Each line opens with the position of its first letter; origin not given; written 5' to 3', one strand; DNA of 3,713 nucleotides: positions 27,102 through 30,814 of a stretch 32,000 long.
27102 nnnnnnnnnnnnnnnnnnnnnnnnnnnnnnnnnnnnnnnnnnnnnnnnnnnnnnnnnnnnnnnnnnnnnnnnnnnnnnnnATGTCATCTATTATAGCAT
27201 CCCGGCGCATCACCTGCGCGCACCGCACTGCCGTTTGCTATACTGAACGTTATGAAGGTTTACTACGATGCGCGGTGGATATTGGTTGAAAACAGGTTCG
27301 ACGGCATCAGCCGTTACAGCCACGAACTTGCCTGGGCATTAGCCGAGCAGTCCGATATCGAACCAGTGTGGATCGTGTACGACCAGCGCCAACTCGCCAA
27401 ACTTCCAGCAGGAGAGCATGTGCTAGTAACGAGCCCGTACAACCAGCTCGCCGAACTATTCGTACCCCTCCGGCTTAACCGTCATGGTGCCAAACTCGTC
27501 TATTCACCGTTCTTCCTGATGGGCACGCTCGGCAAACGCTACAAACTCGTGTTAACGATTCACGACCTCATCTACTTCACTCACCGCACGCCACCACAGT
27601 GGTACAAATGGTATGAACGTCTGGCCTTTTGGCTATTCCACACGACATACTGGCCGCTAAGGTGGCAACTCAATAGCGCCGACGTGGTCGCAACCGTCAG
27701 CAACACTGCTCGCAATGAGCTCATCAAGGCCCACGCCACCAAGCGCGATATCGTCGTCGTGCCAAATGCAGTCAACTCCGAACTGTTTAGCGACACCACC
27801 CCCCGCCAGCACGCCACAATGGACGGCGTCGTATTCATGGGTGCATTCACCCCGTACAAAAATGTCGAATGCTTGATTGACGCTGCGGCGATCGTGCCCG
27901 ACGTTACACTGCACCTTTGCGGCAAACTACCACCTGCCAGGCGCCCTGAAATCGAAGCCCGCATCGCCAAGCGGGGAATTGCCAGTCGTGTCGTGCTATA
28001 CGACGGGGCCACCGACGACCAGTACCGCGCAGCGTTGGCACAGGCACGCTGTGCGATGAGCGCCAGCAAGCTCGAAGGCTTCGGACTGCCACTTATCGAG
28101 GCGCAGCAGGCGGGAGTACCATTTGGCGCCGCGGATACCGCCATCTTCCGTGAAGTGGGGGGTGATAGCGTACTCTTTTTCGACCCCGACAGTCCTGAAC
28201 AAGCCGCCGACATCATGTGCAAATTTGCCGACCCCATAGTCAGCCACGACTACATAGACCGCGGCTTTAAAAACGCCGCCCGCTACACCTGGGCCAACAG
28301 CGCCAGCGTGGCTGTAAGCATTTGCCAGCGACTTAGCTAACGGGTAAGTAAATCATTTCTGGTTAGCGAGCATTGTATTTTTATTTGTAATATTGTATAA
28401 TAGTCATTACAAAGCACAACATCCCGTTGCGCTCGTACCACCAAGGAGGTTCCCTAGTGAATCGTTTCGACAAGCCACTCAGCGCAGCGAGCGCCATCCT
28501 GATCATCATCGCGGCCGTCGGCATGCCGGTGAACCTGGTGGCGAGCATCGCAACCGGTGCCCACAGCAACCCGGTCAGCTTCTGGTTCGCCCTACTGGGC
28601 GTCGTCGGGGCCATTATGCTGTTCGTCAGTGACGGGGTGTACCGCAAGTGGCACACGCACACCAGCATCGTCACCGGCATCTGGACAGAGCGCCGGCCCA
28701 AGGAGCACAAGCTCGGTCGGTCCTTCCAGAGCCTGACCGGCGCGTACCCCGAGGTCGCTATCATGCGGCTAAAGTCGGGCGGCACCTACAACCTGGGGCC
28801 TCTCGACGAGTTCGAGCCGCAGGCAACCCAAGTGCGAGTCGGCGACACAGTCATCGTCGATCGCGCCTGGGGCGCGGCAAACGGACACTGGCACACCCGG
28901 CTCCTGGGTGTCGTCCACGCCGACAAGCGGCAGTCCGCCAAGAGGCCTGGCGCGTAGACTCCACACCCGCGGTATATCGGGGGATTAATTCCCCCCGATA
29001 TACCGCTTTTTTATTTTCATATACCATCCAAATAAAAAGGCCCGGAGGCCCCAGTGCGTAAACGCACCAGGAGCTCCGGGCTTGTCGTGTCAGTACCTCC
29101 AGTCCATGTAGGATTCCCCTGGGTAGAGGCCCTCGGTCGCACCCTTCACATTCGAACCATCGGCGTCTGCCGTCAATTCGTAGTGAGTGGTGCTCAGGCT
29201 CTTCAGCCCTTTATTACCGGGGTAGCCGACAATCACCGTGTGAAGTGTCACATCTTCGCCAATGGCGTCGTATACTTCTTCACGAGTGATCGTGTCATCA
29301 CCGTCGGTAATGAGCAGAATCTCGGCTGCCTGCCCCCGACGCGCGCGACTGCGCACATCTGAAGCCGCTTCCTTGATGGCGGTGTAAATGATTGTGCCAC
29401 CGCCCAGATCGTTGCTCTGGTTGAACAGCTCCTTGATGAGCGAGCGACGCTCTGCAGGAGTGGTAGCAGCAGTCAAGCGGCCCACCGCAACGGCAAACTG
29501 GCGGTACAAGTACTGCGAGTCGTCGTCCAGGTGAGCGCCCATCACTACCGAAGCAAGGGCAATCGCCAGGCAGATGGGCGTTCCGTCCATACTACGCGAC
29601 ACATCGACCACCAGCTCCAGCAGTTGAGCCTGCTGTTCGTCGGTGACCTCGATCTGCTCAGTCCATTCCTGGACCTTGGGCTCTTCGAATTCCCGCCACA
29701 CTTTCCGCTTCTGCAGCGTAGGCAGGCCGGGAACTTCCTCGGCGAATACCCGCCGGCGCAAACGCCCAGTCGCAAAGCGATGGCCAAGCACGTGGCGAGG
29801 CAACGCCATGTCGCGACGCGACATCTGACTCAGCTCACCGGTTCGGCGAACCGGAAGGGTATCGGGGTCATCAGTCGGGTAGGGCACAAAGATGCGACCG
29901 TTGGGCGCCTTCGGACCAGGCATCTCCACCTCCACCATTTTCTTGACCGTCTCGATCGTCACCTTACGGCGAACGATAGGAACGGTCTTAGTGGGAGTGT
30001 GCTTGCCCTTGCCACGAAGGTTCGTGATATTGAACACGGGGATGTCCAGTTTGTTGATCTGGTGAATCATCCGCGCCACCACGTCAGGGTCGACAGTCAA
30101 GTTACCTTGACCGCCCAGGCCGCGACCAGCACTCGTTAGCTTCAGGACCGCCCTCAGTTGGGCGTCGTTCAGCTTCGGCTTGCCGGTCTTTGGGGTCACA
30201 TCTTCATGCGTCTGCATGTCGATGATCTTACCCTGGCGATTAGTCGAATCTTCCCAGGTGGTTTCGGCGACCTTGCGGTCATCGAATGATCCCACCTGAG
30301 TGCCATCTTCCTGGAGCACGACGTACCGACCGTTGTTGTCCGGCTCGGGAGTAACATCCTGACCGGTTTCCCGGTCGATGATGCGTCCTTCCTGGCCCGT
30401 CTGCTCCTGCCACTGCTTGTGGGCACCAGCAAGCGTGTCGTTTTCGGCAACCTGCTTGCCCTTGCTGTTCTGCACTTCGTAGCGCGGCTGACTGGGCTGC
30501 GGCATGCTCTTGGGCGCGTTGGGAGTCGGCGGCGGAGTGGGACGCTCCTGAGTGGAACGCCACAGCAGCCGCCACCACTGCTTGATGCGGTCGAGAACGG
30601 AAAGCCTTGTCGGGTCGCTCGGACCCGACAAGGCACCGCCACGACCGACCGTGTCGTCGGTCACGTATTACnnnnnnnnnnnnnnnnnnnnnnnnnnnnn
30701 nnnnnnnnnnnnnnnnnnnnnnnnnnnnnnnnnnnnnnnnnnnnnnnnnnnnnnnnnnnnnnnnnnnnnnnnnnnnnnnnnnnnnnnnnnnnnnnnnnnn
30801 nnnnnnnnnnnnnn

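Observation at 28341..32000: GC-rich island at the window edge: intact MoxR-type AAA+ / vWA(MIDAS) operon convergent with a two-TM protein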

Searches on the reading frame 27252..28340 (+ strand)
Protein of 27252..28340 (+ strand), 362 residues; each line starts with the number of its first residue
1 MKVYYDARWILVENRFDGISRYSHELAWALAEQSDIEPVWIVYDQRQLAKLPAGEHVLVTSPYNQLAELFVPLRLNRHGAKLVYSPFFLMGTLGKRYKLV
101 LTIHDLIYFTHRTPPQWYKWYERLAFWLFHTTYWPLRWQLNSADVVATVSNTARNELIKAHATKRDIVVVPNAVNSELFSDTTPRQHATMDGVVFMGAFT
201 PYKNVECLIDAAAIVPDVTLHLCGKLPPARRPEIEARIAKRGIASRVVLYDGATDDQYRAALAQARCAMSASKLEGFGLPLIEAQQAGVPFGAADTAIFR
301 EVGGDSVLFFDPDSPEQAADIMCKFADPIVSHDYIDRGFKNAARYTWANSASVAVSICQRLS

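Call 3: search_protein_families(library=pfam, proteins=[window:27252-28340:+], max_evalue=0.1)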
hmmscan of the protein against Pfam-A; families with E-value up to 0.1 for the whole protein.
window:27252-28340:+ (362 aa): 6 families
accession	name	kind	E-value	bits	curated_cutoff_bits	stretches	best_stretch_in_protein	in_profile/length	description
PF00534.26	Glycos_transf_1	-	2.4e-17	63.4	26.4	1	193-324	18-154/172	Glycosyl transferases group 1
PF13692.12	Glyco_trans_1_4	-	2e-16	61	27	1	193-324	4-138/142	Glycosyl transferases group 1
PF13439.12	Glyco_transf_4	-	1.1e-13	52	28.5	1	17-177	2-169/170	Glycosyltransferase Family 4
PF20706.3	GT4-conflict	-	1.2e-05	25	26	1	141-290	145-307/385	Family 4 Glycosyltransferase in conflict systems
PF13579.12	Glyco_trans_4_4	-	1.7e-05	25.6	29.7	1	18-172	2-157/158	Glycosyl transferase 4-like domain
PF08323.17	Glyco_transf_5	-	0.002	18.3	22.7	1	95-161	157-228/239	Starch synthase catalytic domain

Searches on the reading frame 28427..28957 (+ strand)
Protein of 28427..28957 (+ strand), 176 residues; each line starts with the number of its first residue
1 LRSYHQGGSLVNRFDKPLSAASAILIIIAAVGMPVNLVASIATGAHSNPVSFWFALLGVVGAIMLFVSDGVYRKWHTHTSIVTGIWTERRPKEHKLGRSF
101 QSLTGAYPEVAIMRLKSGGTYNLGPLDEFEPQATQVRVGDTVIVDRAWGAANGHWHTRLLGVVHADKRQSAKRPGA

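Call 3: search_protein_families(library=pfam, proteins=[window:28427-28957:+], max_evalue=0.1)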
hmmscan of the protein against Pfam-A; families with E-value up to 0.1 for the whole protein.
window:28427-28957:+ (176 aa): 1 family
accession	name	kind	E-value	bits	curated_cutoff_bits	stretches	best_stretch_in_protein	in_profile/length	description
PF20990.2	DUF2207_C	-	0.026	14.7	33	1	18-82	138-199/247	Predicted membrane protein (DUF2207) C-terminal domain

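Call 4: search_protein_families(library=ncbifam, proteins=[window:28427-28957:+], max_evalue=0.1)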
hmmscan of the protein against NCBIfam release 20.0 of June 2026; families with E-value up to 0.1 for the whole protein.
window:28427-28957:+ (176 aa): 0 families

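Call 5: search_protein_families(library=padloc, proteins=[window:28427-28957:+], max_evalue=0.1)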
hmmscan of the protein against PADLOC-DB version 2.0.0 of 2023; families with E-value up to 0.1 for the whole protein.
window:28427-28957:+ (176 aa): 0 families

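Call 6: search_protein_families(library=phrogs, proteins=[window:28427-28957:+], max_evalue=0.1)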
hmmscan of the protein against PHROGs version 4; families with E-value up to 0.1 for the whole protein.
window:28427-28957:+ (176 aa): 0 families

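Call 47: search_protein_families(library=pfam, proteins=[window:28457-28957:+], max_evalue=10)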
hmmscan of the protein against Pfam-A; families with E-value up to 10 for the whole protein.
window:28457-28957:+ (166 aa): 1 family
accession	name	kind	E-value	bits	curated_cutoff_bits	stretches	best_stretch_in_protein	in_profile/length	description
PF20990.2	DUF2207_C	-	0.029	14.5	33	1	9-72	139-199/247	Predicted membrane protein (DUF2207) C-terminal domain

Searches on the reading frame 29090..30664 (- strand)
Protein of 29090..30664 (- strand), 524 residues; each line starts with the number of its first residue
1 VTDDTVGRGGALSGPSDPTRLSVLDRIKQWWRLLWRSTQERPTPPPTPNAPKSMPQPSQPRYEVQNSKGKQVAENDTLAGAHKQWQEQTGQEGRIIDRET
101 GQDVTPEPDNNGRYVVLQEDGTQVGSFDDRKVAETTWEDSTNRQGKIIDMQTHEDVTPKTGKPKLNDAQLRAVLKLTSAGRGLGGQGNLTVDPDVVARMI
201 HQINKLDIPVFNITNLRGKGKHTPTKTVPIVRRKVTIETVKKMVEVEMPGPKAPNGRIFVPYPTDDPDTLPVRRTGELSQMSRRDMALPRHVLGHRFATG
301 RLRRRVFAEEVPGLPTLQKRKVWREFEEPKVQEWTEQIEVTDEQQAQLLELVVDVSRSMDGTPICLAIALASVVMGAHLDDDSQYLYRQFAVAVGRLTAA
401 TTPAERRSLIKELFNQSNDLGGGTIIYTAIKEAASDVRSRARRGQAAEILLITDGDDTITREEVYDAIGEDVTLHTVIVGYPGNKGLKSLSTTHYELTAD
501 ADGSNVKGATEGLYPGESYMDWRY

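Call 3: search_protein_families(library=pfam, proteins=[window:29090-30664:-], max_evalue=0.1)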
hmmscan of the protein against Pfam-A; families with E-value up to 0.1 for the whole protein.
window:29090-30664:- (524 aa): 4 families
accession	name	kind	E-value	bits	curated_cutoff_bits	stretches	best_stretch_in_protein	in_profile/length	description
PF05762.20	VWA_CoxE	-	7.1e-09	35.8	26.4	1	347-469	58-173/222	VWA domain containing CoxE-like protein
PF00092.34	VWA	-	1.3e-05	26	23.8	1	351-494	4-154/174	von Willebrand factor type A domain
PF13519.12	VWA_2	-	4.2e-05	24.6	27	1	351-455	3-106/107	von Willebrand factor type A domain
PF13768.12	VWA_3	-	0.00044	20.8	27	1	351-475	5-129/155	von Willebrand factor type A domain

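Call 4: search_protein_families(library=ncbifam, proteins=[window:29090-30664:-], max_evalue=0.1)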
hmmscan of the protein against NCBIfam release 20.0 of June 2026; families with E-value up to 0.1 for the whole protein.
window:29090-30664:- (524 aa): 1 family
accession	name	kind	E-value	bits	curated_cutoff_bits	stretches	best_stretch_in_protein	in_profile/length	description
TIGR00868.1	hCaCC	subfamily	2.1e-05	22.5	900.85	1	393-492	355-451/863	calcium-activated chloride channel protein 1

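Call 5: search_protein_families(library=padloc, proteins=[window:29090-30664:-], max_evalue=0.1)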
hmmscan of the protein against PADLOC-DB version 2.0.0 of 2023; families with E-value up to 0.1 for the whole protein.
window:29090-30664:- (524 aa): 0 families

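Call 6: search_protein_families(library=phrogs, proteins=[window:29090-30664:-], max_evalue=0.1)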
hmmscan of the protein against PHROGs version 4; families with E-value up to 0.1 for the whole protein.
window:29090-30664:- (524 aa): 1 family
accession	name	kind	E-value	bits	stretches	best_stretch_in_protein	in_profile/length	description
phrog_18789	-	unknown function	0.0014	19.8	0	59-103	3-45/60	-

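Call 30: find_homologous_proteins(query=window:29090-30664:-)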
Query window:29090-30664:- (524 aa): 24 proteins with E <= 0.001 among 8000 candidates.
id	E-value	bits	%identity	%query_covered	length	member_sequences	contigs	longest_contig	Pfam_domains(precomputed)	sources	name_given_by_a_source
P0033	0.0e+0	1186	100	100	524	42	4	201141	PF00092.35,PF13519.13,PF05762.21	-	-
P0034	3.5e-215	734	66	97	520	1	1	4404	PF13519.13,PF05762.21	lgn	-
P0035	7.4e-172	591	60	86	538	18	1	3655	PF05762.21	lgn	-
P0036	1.1e-169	584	61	85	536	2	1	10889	PF05762.21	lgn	-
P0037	4.1e-161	555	55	94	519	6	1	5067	PF13768.13,PF13519.13,PF05762.21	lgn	-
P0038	3.3e-153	529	56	88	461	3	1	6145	PF13768.13,PF00092.35,PF13519.13,PF05762.21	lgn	-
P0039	1.0e-151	524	56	89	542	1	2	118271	PF13519.13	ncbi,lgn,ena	-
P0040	6.4e-144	499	49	93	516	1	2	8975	PF13519.13,PF05762.21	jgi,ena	-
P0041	6.2e-143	495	52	85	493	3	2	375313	PF13519.13,PF05762.21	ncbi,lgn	-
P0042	1.3e-142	494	49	94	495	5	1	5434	PF13519.13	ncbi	-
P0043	2.1e-140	487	52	87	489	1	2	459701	PF00092.35,PF13519.13,PF05762.21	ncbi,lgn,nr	ncbi:MAG TPA: vWA domain-containing protein [Candidatus Saccharimonadales bacterium]|nr:vWA domain-c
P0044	8.7e-139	482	52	83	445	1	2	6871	PF13519.13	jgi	jgi:hypothetical protein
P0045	1.4e-136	474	47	94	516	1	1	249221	PF13519.13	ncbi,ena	-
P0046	2.8e-133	463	46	95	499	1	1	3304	PF13519.13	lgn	-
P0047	3.6e-133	463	46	94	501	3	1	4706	PF13519.13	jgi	-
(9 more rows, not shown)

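Call 34: search_solved_structures(query=A2, max_evalue=0.01)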
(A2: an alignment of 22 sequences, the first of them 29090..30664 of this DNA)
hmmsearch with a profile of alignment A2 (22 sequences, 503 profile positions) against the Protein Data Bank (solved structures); distinct sequences matched with E-value up to 0.01: 2.
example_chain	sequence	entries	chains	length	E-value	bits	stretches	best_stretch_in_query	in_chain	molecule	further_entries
6pyo_A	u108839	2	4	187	0.00011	24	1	333-482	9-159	cDNA FLJ56608, highly similar to Homo sapiens chloride channel, calcium activated, family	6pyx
2nd4_A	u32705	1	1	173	0.00025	22.8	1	61-118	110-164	Amylase-binding protein AbpA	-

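Call 41: predict_structure(alignment_id=A2)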
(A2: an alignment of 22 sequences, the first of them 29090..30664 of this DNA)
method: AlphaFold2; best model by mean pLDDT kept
length: 524 residues; sequences in the alignment: 22
mean_pLDDT: 80.3   pTM: 0.53
mean pLDDT of the five models: 80.3, 78.9, 78.1, 77.3, 76.2
residues with pLDDT >= 90: 172; 70-90: 256; 50-70: 40; < 50: 56
segments of 3 or more residues with pLDDT < 50: 1-4, 6-17, 39-42, 44-56, 183-186, 214-222, 517-524
pLDDT, mean of each block of 10 residues (from residue 1): 39 42 78 66 45 55 93 93 90 90 89 90 90 91 87 77 75 85 57 92 86 45 66 89 83 82 86 87 87 90 89 80 87 85 65 91 93 87 88 92 90 82 88 93 81 88 88 89 77 90 89 56 34
secondary structure, 60 per line:
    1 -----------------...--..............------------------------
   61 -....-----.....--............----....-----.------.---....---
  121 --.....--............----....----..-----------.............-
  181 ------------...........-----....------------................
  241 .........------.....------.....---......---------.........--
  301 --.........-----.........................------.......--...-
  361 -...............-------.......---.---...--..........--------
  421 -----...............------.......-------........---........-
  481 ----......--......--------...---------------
elements in order: H23-36 E62-65 E71-75 H78-89 E94-97 E114-117 E123-127 H130-141 E146-149 H167-179 H193-203 H209-212 E225-249 E256-260 E267-271 H275-280 H290-298 E303-311 E317-341 E348-354 H362-376 E384-390 E398-400 H403-412 H426-440 E447-453 H461-468 E472-479 H485-490 E493-498 E507-509

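Call 44: fold_search(model_id=the predicted structure, library=pdb)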
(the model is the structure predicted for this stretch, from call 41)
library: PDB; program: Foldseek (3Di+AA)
matches with E <= 10: 722; with E <= 0.001: 109
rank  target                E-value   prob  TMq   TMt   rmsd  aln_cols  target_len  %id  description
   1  9c4f_I                6.2e-06  1.00  0.25  0.65   3.8       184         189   18  Infectious B19V capsid (released 2024-10-16)
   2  6fpy_A                1.0e-05  1.00  0.26  0.23  34.8       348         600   12  Inter-alpha-inhibitor heavy chain 1, wild type (released 2019-02-27)
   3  6pyx_A                1.1e-05  1.00  0.24  0.70   3.6       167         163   25  Calcium Activated Chloride Channel Regulator 1 (CLCA1) VWA Domain (released 2020-01-29)
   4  6fpy_B                1.1e-05  1.00  0.27  0.24  35.1       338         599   14  Inter-alpha-inhibitor heavy chain 1, wild type (released 2019-02-27)
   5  8fz4_A                1.9e-05  1.00  0.25  0.69   3.0       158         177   14  The von Willebrand factor A domain of Anthrax toxin receptor 2 (released 2023-03-01)
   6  3n2n_A                2.1e-05  1.00  0.24  0.64   3.1       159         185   16  The Crystal Structure of Tumor Endothelial Marker 8 (TEM8) extracellular domain (released 2011-01-05)
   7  6fpz_A                2.1e-05  1.00  0.27  0.24  34.7       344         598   12  Inter-alpha-inhibitor heavy chain 1, D298A (released 2019-02-27)
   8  6pyo_B                2.2e-05  1.00  0.25  0.74   3.6       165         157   25  Calcium Activated Chloride Channel Regulator 1 (CLCA1) VWA Domain (released 2020-01-29)
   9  7n1o                  2.6e-05  1.00  0.26  0.51   2.7       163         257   13  The von Willebrand factor A domain of human capillary morphogenesis gene II, flexibly fused to the 1TEL crystallization  (released 2021-06-09)
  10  3ibs_B                2.6e-05  1.00  0.22  0.54   2.8       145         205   23  Crystal structure of conserved hypothetical protein BatB from Bacteroides thetaiotaomicron (released 2009-08-25)
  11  8ql1_C                2.6e-05  1.00  0.21  0.43   3.4       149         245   19  Crystal structure of the human MDN1-MIDAS/NLE1-UBL complex (released 2025-04-09)
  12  8fd7_D                2.8e-05  1.00  0.25  0.14   4.5       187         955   16  Structure of the human L-type voltage-gated calcium channel Cav1.2 complexed with gabapentin (released 2023-03-22)
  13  9doc                  3.0e-05  1.00  0.25  0.48   3.2       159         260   14  The von Willebrand factor A domain of human capillary morphogenesis gene II, flexibly fused to the 1TEL crystallization  (released 2024-11-06)
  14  6pyo_A                3.7e-05  1.00  0.24  0.71   3.3       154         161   25  Calcium Activated Chloride Channel Regulator 1 (CLCA1) VWA Domain (released 2020-01-29)
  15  3ibs_A                4.1e-05  1.00  0.22  0.54   2.8       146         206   23  Crystal structure of conserved hypothetical protein BatB from Bacteroides thetaiotaomicron (released 2009-08-25)
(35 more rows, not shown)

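Call 48: fold_search(model_id=the predicted structure, library=viral)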
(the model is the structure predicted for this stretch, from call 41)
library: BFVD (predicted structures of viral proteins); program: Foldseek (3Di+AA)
matches with E <= 10: 188; with E <= 0.001: 39
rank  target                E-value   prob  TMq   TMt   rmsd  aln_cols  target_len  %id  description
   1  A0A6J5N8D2            1.1e-09  1.00  0.30  0.29  31.3       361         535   12  VWFA domain-containing protein [uncultured Caudovirales phage]
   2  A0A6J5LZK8            3.7e-07  1.00  0.25  0.26  37.0       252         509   14  VWFA domain-containing protein [uncultured Caudovirales phage]
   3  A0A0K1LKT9            4.1e-07  1.00  0.27  0.25  32.1       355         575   12  VWFA domain-containing protein [Rhodobacter phage RcTitan]
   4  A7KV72                1.4e-06  1.00  0.27  0.26  28.9       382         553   14  (no name in the UniProt tables at hand)
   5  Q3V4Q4                1.8e-06  1.00  0.24  0.15  41.9       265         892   17  Putative VWFA domain-containing protein ORF892 [Acidianus two-tailed virus]
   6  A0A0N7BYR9            5.7e-06  1.00  0.21  0.23  31.9       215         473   15  (no name in the UniProt tables at hand)
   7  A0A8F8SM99            1.4e-05  1.00  0.26  0.29   3.7       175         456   18  (no name in the UniProt tables at hand)
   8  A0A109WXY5            2.1e-05  1.00  0.24  0.33   3.5       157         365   18  (no name in the UniProt tables at hand)
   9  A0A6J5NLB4            2.5e-05  1.00  0.22  0.27   5.9       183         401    9  VWFA domain containing protein [uncultured Caudovirales phage]
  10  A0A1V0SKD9            2.7e-05  1.00  0.26  0.30   5.4       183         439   15  VWFA domain-containing protein [Klosneuvirus KNV1]
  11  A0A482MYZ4            4.5e-05  1.00  0.25  0.27   4.3       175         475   16  VWFA domain-containing protein [Escherichia phage vB_EcoM_KWBSE43-6]
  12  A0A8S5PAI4            5.1e-05  1.00  0.24  0.19   5.2       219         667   12  Cobalamin biosynthesis protein [Siphoviridae sp. ctmpG14]
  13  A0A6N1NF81            5.7e-05  1.00  0.24  0.16  34.5       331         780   12  Uncharacterized protein [Tupanvirus deep ocean]
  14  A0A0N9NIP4            8.4e-05  1.00  0.24  0.17  36.2       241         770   16  (no name in the UniProt tables at hand)
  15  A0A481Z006            1.0e-04  1.00  0.23  0.13   4.3       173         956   14  von willebrand factor type A domain protein [Marseillevirus LCMAC202]
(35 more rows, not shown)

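Call 51: search_dna_similar(query=window:29090-30664:-, collection=phages, mode=protein, max_evalue=0.001, max_rows=15)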
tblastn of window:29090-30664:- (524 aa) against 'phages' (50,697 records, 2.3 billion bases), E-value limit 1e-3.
No match.

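Call 86: search_dna_similar(query=window:29090-30664:-, collection=plasmids, mode=protein, max_evalue=0.00001, max_rows=8)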
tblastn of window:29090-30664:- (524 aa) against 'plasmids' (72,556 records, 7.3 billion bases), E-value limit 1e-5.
No match.

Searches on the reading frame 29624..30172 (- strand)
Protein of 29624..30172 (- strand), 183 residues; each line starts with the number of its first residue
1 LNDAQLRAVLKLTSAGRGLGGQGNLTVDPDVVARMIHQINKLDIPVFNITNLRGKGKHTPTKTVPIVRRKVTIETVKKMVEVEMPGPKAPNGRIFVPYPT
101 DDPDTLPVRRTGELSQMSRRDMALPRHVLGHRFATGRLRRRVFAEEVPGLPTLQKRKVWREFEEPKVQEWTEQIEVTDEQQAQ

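Call 47: search_protein_families(library=pfam, proteins=[window:29624-30172:-], max_evalue=10)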
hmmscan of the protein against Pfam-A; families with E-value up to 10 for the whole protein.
seq(183 aa): 1 family
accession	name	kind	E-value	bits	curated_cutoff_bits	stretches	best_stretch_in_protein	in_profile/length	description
PF00543.27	P-II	-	0.07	13.9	25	1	29-79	10-64/102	Nitrogen regulatory protein P-II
